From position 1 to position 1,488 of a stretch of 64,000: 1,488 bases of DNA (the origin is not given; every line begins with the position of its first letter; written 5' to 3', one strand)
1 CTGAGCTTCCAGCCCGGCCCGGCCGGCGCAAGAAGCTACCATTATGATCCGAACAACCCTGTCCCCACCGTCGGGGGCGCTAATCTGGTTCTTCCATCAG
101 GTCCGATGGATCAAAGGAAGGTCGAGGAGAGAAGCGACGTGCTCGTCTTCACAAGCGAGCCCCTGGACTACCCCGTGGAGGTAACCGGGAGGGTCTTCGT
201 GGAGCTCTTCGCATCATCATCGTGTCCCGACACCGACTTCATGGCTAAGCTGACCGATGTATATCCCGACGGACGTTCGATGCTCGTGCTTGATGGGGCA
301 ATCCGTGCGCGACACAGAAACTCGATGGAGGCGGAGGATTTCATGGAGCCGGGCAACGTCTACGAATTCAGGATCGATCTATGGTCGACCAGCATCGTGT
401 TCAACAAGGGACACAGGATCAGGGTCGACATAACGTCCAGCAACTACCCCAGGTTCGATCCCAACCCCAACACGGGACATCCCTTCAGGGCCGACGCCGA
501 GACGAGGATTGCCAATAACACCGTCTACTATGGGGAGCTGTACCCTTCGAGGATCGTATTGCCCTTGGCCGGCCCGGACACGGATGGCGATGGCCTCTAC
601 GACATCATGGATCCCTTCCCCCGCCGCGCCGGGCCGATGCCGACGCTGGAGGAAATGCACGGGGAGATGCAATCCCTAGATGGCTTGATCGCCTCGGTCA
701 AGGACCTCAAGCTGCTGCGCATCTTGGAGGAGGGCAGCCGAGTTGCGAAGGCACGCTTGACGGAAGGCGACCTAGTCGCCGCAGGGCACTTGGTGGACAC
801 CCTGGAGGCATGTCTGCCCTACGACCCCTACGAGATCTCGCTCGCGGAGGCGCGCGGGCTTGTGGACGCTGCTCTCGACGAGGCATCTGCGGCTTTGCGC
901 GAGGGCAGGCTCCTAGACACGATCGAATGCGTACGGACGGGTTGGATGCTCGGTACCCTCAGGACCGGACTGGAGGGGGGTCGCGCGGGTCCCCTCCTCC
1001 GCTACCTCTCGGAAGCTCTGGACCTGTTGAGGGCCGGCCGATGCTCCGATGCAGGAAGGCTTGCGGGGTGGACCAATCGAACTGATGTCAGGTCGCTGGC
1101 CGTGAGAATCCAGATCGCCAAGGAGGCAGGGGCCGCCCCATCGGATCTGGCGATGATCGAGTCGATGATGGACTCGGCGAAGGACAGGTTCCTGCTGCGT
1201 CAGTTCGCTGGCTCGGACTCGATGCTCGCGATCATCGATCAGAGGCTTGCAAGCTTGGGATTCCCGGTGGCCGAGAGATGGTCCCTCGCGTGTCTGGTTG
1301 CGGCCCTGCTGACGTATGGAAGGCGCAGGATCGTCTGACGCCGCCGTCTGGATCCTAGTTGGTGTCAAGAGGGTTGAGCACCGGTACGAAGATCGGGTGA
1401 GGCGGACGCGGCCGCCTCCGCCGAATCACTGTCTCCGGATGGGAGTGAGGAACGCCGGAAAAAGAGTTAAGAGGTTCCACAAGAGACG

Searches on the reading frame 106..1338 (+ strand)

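Call 87: search_protein_families(library=pfam, proteins=[window:106-1338:+], max_evalue=0.0001)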
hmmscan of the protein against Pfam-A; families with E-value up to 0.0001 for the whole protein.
window:106-1338:+ (410 aa): 1 family
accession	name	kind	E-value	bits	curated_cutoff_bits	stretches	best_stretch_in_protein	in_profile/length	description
PF08530.16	PepX_C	-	4.6e-38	131.7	22.5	1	7-150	74-216/217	X-Pro dipeptidyl-peptidase C-terminal non-catalytic domain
